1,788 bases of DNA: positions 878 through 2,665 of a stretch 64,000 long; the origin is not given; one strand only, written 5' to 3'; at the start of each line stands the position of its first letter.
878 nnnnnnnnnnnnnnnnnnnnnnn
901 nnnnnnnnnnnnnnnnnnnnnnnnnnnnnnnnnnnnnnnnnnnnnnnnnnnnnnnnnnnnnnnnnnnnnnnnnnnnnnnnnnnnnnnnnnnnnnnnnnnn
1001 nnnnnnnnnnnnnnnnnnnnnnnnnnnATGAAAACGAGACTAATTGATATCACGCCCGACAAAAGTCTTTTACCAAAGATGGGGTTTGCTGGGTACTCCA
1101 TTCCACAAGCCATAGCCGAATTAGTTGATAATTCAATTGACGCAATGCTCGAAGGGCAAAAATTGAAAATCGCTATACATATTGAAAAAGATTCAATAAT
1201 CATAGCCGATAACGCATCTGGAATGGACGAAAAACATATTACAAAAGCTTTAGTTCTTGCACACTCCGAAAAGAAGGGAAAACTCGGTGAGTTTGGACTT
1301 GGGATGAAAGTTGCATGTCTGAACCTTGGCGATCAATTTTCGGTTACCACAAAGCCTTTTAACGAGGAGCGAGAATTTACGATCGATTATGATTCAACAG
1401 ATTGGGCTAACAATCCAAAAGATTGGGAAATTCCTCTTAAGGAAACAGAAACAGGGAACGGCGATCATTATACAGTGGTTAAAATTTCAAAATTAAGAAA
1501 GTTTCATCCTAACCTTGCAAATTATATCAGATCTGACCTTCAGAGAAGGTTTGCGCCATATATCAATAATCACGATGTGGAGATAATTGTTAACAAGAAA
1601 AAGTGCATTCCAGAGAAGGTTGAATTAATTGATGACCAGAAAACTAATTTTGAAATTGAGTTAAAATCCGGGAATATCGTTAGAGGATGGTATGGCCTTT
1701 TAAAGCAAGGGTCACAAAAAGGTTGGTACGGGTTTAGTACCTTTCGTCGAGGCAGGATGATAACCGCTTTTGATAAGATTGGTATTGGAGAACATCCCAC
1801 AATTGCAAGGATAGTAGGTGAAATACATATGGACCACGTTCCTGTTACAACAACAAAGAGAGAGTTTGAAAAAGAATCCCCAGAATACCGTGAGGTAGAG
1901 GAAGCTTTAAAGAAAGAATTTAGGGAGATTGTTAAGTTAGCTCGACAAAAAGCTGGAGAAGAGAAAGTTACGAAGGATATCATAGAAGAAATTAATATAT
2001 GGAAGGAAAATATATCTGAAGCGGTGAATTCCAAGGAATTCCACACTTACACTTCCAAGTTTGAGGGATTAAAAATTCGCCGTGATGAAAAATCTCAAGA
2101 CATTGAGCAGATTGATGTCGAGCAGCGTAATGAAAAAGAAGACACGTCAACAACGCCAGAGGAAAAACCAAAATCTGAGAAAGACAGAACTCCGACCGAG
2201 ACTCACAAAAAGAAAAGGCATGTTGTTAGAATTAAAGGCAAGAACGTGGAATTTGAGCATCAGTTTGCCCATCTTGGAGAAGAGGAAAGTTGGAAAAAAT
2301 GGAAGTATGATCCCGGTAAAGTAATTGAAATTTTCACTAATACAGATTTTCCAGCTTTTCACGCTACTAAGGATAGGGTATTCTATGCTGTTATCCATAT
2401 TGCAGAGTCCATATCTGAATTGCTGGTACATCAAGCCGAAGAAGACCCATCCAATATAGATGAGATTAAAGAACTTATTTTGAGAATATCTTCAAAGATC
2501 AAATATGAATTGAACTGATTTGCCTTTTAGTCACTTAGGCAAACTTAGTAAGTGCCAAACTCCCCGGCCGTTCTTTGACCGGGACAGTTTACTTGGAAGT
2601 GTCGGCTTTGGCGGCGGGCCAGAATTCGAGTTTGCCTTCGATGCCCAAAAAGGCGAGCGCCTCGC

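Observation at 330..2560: AT-rich two-gene island: tandem PC4-like ssDNA binder coupled to a MORC-like GHKL ATPase, a candidate undescribed DNA-sensing or defence module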

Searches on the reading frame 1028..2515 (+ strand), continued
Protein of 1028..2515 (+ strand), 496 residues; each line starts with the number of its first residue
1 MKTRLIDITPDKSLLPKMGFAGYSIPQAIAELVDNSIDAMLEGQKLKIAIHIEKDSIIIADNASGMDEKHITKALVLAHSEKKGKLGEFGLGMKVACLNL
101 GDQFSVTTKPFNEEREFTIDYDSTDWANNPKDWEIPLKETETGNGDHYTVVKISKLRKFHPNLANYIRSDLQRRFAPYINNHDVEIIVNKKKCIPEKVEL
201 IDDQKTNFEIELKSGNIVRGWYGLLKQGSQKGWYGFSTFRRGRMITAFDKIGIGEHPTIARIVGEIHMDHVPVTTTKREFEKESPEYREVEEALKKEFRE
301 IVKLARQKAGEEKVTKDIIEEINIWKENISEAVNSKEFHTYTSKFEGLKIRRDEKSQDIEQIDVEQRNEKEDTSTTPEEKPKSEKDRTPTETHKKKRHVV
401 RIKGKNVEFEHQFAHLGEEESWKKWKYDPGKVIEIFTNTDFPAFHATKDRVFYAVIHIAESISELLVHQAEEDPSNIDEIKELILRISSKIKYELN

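Call 62: search_protein_families(library=pfam, proteins=[L023:3492-4208:+, L027:2372-3046:+, L024:2572-3444:+, L018:7616-8746:+, L025:7592-9055:+, L014:8062-9549:+, L031:7646-8149:+, L005:6473-7477:+, L006:7521-8627:+, L009:1399-2328:+], max_evalue=0.01)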
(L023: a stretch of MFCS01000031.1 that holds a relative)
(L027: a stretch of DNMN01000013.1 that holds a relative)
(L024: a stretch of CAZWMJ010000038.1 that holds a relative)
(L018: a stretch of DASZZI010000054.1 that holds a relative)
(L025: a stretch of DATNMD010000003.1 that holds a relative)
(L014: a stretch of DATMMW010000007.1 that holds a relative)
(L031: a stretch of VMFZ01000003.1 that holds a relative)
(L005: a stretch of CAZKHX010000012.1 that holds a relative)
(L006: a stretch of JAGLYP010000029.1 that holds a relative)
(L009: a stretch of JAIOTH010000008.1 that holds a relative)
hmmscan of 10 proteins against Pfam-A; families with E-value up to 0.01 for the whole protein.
L023:3492-4208:+ (239 aa): 2 families
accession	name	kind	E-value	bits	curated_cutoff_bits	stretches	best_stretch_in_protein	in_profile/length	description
PF13365.12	Trypsin_2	-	2.5e-13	51.4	27.6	1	33-192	1-144/144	Trypsin-like peptidase domain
PF00089.32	Trypsin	-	0.0017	18.7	20.6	1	30-194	24-196/220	Trypsin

L027:2372-3046:+ (225 aa): 0 families

L024:2572-3444:+ (291 aa): 0 families

L018:7616-8746:+ (377 aa): 0 families

L025:7592-9055:+ (488 aa): 0 families

L014:8062-9549:+ (496 aa): 0 families

L031:7646-8149:+ (168 aa): 1 family
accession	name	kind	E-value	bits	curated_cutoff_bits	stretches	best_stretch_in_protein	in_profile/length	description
PF06480.20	FtsH_ext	-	0.0049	17.5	25.5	1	22-88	5-81/103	FtsH Extracellular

L005:6473-7477:+ (335 aa): 1 family
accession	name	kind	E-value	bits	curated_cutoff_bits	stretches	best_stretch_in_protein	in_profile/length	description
PF14082.12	SduA_C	-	7.9e-17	62.3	27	1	159-305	3-159/159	Shedu protein SduA, C-terminal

L006:7521-8627:+ (369 aa): 2 families
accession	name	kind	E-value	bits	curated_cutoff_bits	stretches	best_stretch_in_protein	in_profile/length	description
PF00753.33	Lactamase_B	-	1.2e-06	29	22.7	1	35-101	16-82/196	Metallo-beta-lactamase superfamily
PF19583.5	ODP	-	0.00039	20.8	27.2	1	34-98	12-76/194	ODP family beta lactamase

L009:1399-2328:+ (310 aa): 2 families
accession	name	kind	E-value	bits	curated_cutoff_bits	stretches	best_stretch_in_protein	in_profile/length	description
PF01909.29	NTP_transf_2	-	2e-05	25.3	21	1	47-115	13-79/93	Nucleotidyltransferase domain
PF18144.7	SMODS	-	0.00032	21.4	26.5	0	17-183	19-156/164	Second Messenger Oligonucleotide or Dinucleotide Synthetase domain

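Call 63: search_protein_families(library=pfam, proteins=[L023:1841-3484:+, L005:3958-4773:+, L015:2759-3418:+, L020:4896-5681:+, L029:3929-4540:+, L035:610-987:+, L040:74-439:+, L012:5706-5957:+], max_evalue=1)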
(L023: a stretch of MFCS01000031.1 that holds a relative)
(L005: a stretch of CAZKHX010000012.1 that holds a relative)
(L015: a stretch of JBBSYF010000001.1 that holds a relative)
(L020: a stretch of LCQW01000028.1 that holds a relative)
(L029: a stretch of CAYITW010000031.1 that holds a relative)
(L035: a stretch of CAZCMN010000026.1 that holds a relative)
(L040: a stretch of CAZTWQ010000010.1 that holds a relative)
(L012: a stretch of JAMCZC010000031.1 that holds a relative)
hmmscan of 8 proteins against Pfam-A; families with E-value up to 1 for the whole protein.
L023:1841-3484:+ (548 aa): 4 families
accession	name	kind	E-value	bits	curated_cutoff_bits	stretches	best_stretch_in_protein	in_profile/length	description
PF13589.12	HATPase_c_3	-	1.9e-21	77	25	1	26-137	1-114/137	Histidine kinase-, DNA gyrase B-, and HSP90-like ATPase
PF02518.31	HATPase_c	-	3.7e-11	43.9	26.4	1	28-105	6-83/111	Histidine kinase-, DNA gyrase B-, and HSP90-like ATPase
PF17942.8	Morc6_S5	-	3.5e-07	30.8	26.2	1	235-302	61-127/139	Morc6 ribosomal protein S5 domain 2-like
PF13581.12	HATPase_c_2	-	0.02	15.4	27.4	1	28-98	32-104/127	Histidine kinase-like ATPase domain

L005:3958-4773:+ (272 aa): 9 families
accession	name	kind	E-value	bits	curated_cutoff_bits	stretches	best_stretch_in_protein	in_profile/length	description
PF01555.25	N6_N4_Mtase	-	4.6e-26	92.6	26.7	2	9-117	122-215/221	DNA methylase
PF01170.24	UPF0020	-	5.2e-09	36.5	22.3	1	66-173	10-144/197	RMKL-like, methyltransferase domain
PF13847.12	Methyltransf_31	-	2.4e-06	27.7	27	1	82-204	2-109/145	Methyltransferase domain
PF08241.18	Methyltransf_11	-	0.0014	19.7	21.2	0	92-156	5-66/95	Methyltransferase domain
PF02086.21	MethyltransfD12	-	0.009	16.2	22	1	79-120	19-57/253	D12 class N6 adenine-specific DNA methyltransferase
PF03602.21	Cons_hypoth95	-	0.011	15.8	24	1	78-164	37-127/182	Conserved hypothetical protein 95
PF09445.16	Methyltransf_15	-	0.017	15.1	22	1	85-162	2-83/165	RNA cap guanine-N2 methyltransferase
PF13649.12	Methyltransf_25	-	0.02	16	27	1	88-156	2-70/97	Methyltransferase domain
PF02384.22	N6_Mtase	-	0.12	12.1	20.4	1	80-161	43-136/311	N-6 DNA Methylase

L015:2759-3418:+ (220 aa): 0 families

L020:4896-5681:+ (262 aa): 1 family
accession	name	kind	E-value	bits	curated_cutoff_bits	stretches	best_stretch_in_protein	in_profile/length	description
PF14528.11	LAGLIDADG_3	-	1.2e-07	32.3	22.5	2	170-227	6-55/82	LAGLIDADG-like domain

L029:3929-4540:+ (204 aa): 1 family
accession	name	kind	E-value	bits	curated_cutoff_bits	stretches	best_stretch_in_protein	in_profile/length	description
PF14140.11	YpzI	-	0.22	11.7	27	1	33-45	7-19/42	YpzI-like protein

L035:610-987:+ (126 aa): 4 families
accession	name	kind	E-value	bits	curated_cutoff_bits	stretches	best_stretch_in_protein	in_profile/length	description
PF24732.2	ParE_like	-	0.014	15.8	24.4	1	71-122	14-67/67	ParE-like toxin domain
PF05016.21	ParE_toxin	-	0.028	15.4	23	1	65-111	42-83/89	ParE toxin of type II toxin-antitoxin system, parDE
PF06769.20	YoeB_toxin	-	0.029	14.9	27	1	79-110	45-76/80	YoeB-like toxin of bacterial type II toxin-antitoxin system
PF02568.20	ThiI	-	0.21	11.6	20.5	1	8-50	149-191/197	Thiamine biosynthesis protein (ThiI)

L040:74-439:+ (122 aa): 1 family
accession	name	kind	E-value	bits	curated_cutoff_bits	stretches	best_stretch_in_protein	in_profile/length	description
PF05016.21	ParE_toxin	-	0.041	14.9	23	1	41-106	34-82/89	ParE toxin of type II toxin-antitoxin system, parDE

L012:5706-5957:+ (84 aa): 0 families

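Call 83: search_protein_families(library=phrogs, proteins=[window:1028-2515:+], max_evalue=0.01)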
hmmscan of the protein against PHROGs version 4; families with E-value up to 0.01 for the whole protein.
window:1028-2515:+ (496 aa): 2 families
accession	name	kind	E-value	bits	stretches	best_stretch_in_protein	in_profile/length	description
phrog_6203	-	unknown function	1.9e-18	67.4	1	6-354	6-396/644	-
phrog_20521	-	unknown function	2.9e-14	53.8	1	3-197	6-220/471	-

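Call 84: search_dna_similar(query=window:1028-2515:+, collection=plasmids, mode=protein, max_rows=15)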
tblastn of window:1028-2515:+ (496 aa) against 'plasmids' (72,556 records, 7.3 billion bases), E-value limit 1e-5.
Records with a match: 2; places in all: 2; records where one place covers at least 80% of the query: 0.
Best place of each record, by identity: <60% 2.
By first word of the organism name: Haladaptatus 1; Rhodococcus 1.
By predicted mobility (MOB-suite, as given by PLSDB): non-mobilizable 1; conjugative 1.
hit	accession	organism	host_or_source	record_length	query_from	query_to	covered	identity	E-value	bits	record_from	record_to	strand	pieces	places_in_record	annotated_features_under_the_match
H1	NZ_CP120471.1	Haladaptatus sp. DYSN1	cell culture,sediment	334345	6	309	61%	30.1%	3e-36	150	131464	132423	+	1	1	ATP-binding protein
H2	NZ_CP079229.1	Rhodococcus sp. LW-XY12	pure culture,activated sludge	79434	167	307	28%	30.8%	1e-7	62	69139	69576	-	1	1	ATP-binding protein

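Call 86: search_dna_similar(query=window:1028-2515:+, collection=phages, mode=protein, max_rows=10)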
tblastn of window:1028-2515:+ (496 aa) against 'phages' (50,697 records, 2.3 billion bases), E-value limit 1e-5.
No match.

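Call 97: search_protein_families(library=padloc, proteins=[L002:2053-5364:+, L002:1-2046:+, L172:1861-4161:+, L174:6157-7341:+, L178:3-1367:+, L178:1330-2487:+, L003:7520-10171:+], max_evalue=0.00001)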
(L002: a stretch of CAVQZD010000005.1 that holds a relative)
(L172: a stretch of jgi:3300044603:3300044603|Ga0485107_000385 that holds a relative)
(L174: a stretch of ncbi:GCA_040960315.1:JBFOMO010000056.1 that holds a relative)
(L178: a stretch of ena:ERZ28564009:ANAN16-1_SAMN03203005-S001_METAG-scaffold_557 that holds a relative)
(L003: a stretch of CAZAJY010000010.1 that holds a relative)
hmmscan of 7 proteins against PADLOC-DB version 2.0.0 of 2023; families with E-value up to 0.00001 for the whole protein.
L002:2053-5364:+ (1104 aa): 10 families
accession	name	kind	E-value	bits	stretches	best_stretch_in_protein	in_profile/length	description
PDLC03610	REase_MTase_IIG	-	1.4e-149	498.1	2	585-1085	551-1073/1096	Type IIG restriction enzyme-methyltransferase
PDLC03631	REase_MTase_IIG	-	3.6e-76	254.9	3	204-401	156-342/1086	Type IIG restriction enzyme-methyltransferase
PDLC03051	REase_MTase_I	-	7.7e-30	100.8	2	428-684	898-1146/1591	Type I restriction enzyme-methyltransferase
PDLC03597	REase_MTase_IIG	-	7.8e-22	74.7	2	801-975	1315-1506/1646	Type IIG restriction enzyme-methyltransferase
PDLC03621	REase_MTase_IIG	-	1.9e-20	70.5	1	352-691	287-590/1024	Type IIG restriction enzyme-methyltransferase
PDLC03021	MTase_I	-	2.9e-08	31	0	429-470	187-220/491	Type I methyltransferase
PDLC03338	MTase_II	-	1.4e-07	28.6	0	544-647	235-324/604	Type II methyltransferase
PDLC03025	MTase_I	-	5e-07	26.8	0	429-475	185-231/569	Type I methyltransferase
PDLC03335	MTase_II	-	2.7e-06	24.3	0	516-646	154-278/607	Type II methyltransferase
PDLC02529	PglX|PglXI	-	5.2e-06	22.4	0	428-628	229-425/1189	PglX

L002:1-2046:+ (682 aa): 25 families
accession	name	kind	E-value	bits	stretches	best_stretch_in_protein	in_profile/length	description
PDLC01075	C3a139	-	2.8e-32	110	1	29-461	353-736/948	HKD+Snf2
PDLC02621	DrmD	-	4.5e-32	109.2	1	191-457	388-628/1040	DrmD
PDLC00659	HmaA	-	4.8e-21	72.3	1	192-451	362-609/1176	SNF2 helicase / DEAD-box helicase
PDLC02500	BrxHI|BrxHII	-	2.4e-20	70.7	1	285-451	417-572/933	BrxHI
PDLC02623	DrmD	-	4.3e-20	69.1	1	326-451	510-622/1040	DrmD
PDLC02619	DrmD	-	2.7e-19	66.8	1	287-451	355-532/872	DrmD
PDLC02572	DrmA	-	3.6e-17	59.6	1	301-461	475-630/1043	DrmA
PDLC02853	DpdE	-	8.1e-17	58.5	1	322-452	465-598/985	DpdE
PDLC02193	PLD_Helicase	-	1.7e-15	54.2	1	290-451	637-796/905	-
PDLC02633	DrmD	-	2.1e-15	53.8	1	317-457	498-633/839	DrmD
PDLC02625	DrmD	-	4.4e-15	53.3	1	307-465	226-385/792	DrmD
PDLC02843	DpdE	-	2e-14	50.5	1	322-452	546-663/1091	DpdE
PDLC02620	DrmD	-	8.1e-13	45.2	1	341-451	482-576/1060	DrmD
PDLC02632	DrmD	-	1.2e-12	45.1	1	260-458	441-630/662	DrmD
PDLC02840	DpdE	-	5.1e-12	42.9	1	310-451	526-653/1091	DpdE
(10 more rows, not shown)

L172:1861-4161:+ (767 aa): 17 families
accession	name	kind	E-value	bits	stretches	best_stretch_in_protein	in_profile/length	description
PDLC04895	PDC-S06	-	4.6e-66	221.8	1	1-764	1-775/784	-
PDLC04894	PDC-S06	-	5.9e-35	119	3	544-617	503-577/740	-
PDLC04890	PDC-S06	-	8.6e-24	82.1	1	251-614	242-577/732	-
PDLC04896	PDC-S06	-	7.9e-23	79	2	1-437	1-416/732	-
PDLC04886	PDC-S06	-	1.7e-21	74.7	2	241-476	233-452/727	-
PDLC04887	PDC-S06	-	7e-20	69.2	1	252-584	282-587/790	-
PDLC04898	PDC-S06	-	3.8e-16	56.6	1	268-469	283-487/752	-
PDLC03859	LmuB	-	2.1e-15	55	1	157-615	269-593/611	-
PDLC04897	PDC-S06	-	9.3e-15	52.2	1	270-618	247-586/727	-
PDLC04135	mad3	-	1.1e-14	52.8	1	14-616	10-329/374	mads_3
PDLC04891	PDC-S06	-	4.1e-14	49.9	1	542-640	620-717/858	-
PDLC04892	PDC-S06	-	1.3e-10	38.3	1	542-615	611-679/843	-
PDLC03865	LmuB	-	2.2e-09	34.1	1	546-613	906-977/1007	-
PDLC04889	PDC-S06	-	7.6e-09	32.6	0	542-610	415-482/693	-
PDLC04888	PDC-S06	-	8.8e-09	32.1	0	542-610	621-686/851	-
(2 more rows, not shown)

L174:6157-7341:+ (395 aa): 0 families

L178:3-1367:+ (455 aa): 0 families

L178:1330-2487:+ (386 aa): 5 families
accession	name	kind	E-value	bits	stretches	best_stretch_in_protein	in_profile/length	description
PDLC04568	PDC-M30A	-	5.2e-113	376.1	1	11-356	5-348/368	-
PDLC04566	PDC-M30A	-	2.8e-58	195.7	1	14-381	7-369/372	-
PDLC04565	PDC-M30A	-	4.1e-40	136.3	1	93-350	2-261/284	-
PDLC04636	PDC-M41A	-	9e-08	30.2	1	21-215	10-200/281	-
PDLC04567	PDC-M30A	-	2.6e-07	28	1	21-271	15-287/381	-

L003:7520-10171:+ (884 aa): 6 families
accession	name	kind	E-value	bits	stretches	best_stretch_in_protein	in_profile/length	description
PDLC04709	PDC-M55C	-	7.2e-25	85.6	1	6-276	11-264/554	-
PDLC04151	HEC-05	-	7.2e-22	75.8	1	9-273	25-297/600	-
PDLC04150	HEC-05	-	1.2e-15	55.5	1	14-249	12-261/583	-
PDLC04592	PDC-M34B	-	9.1e-13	46.3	1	603-714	64-170/192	-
PDLC04153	HEC-05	-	4.4e-08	29.8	1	13-70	10-68/621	-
PDLC04591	PDC-M34B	-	1.1e-07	29.9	1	602-713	56-163/185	-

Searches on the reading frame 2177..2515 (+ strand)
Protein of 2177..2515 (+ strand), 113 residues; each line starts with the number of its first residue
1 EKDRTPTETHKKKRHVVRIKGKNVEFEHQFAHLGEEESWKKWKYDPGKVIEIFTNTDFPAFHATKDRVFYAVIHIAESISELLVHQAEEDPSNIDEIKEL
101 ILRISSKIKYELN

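Call 63: search_protein_families(library=pfam, proteins=[window:2177-2515:+], max_evalue=1)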
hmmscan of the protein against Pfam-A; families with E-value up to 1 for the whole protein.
window:2177-2515:+ (113 aa): 0 families

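Call 77: search_protein_representatives(protein=window:2177-2515:+)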
Query: 113 residues. Proteins with E-value up to 0.001 (for the whole library): 54; up to 1e-10: 38; up to 1e-30: 2. The best 54 are listed.
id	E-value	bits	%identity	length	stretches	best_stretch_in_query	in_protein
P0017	3.8e-40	152.4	65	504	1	1-112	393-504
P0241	1.4e-32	128.1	53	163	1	2-111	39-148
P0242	1.6e-30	121.5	50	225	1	3-112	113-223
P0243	2.0e-29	117.9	50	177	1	4-112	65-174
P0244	3.0e-24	101.3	47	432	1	2-112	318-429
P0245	5.7e-24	100.4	48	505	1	2-112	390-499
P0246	3.7e-23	97.7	45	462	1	3-110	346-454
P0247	5.3e-22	94.0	46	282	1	1-112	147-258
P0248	5.2e-21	90.8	42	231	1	3-113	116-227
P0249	9.7e-20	86.7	45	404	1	3-109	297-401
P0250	2.2e-19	85.6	44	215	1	1-108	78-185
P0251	1.4e-18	83.1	41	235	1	10-112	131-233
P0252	1.4e-18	83.0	43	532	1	2-112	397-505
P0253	4.4e-18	81.4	41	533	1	3-108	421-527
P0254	4.4e-18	81.4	42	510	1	2-108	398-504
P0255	2.4e-17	79.1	36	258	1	1-106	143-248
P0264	1.8e-15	73.0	43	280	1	1-112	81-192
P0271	3.8e-14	68.8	41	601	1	1-112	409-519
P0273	4.5e-13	65.3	39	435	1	5-111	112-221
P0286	1.2e-06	44.6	33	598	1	2-108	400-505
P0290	1.0e-05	41.6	28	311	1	4-101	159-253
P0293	5.1e-04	36.2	30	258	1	3-102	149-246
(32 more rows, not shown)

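Call 78: search_protein_families(library=pfam, proteins=[P0273, P0264, P0247, P0255, P0290, P0271, P0286, P0293, P0242, P0248], max_evalue=0.01)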
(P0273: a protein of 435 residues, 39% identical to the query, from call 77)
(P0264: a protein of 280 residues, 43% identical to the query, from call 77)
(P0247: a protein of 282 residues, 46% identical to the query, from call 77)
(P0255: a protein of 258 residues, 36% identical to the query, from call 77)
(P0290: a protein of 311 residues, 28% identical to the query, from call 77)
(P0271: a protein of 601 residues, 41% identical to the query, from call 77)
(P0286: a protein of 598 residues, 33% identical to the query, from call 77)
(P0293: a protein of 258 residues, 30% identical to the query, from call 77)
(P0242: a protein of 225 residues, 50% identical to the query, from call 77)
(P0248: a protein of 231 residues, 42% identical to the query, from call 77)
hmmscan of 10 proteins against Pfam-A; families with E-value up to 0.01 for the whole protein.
P0273 (435 aa): 0 families

P0264 (280 aa): 0 families

P0247 (282 aa): 0 families

P0255 (258 aa): 0 families

P0290 (311 aa): 1 family
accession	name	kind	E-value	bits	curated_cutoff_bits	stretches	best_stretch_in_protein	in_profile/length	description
PF24815.1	HMG_WDHD1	-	0.0043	17.4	51.6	0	32-59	11-41/51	WDHD1 HMG box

P0271 (601 aa): 3 families
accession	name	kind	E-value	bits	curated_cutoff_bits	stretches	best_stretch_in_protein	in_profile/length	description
PF13589.12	HATPase_c_3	-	1.6e-20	74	25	1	28-154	3-131/137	Histidine kinase-, DNA gyrase B-, and HSP90-like ATPase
PF17942.8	Morc6_S5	-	6.2e-09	36.5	26.2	1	221-306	47-130/139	Morc6 ribosomal protein S5 domain 2-like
PF02518.31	HATPase_c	-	1.1e-05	26.2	26.4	1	31-109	9-82/111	Histidine kinase-, DNA gyrase B-, and HSP90-like ATPase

P0286 (598 aa): 3 families
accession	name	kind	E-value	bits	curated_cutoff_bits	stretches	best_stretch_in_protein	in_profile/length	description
PF13589.12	HATPase_c_3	-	8.5e-18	65.1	25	1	27-151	3-125/137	Histidine kinase-, DNA gyrase B-, and HSP90-like ATPase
PF17942.8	Morc6_S5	-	1.2e-07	32.4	26.2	1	225-300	55-129/139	Morc6 ribosomal protein S5 domain 2-like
PF02518.31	HATPase_c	-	0.0011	19.8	26.4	1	31-104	10-80/111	Histidine kinase-, DNA gyrase B-, and HSP90-like ATPase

P0293 (258 aa): 0 families

P0242 (225 aa): 1 family
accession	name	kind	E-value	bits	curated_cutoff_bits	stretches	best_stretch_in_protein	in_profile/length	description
PF17942.8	Morc6_S5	-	0.0047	17.4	26.2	1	2-53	83-133/139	Morc6 ribosomal protein S5 domain 2-like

P0248 (231 aa): 0 families

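Call 82: search_solved_structures(query=A5, max_evalue=10, show_alignments=0)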
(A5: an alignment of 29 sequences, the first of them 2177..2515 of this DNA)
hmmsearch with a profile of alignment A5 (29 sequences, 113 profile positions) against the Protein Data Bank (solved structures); distinct sequences matched with E-value up to 10: 8.
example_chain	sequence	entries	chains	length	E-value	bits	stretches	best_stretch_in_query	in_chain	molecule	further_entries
6an9_A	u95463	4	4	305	0.08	16.1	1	6-79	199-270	Polyphosphate:AMP phosphotransferase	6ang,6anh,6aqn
6au0_A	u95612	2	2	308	0.082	16.1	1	6-79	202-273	Polyphosphate:AMP phosphotransferase | PPK3 Class III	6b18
3l4j_A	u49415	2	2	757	0.48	13.6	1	13-91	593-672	DNA topoisomerase 2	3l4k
2rgr_A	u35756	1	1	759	0.48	13.6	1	13-91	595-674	DNA topoisomerase 2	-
1bgw_A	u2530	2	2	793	0.52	13.5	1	13-91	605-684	TOPOISOMERASE | TOPOISOMERASE II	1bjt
9igq_A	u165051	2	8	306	0.86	12.8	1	9-82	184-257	Polyphosphate--nucleotide phosphotransferase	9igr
9gmt_A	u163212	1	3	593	1.8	11.8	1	55-107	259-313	Polyribonucleotide nucleotidyltransferase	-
9gms_A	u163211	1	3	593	1.8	11.8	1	55-107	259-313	Polyribonucleotide nucleotidyltransferase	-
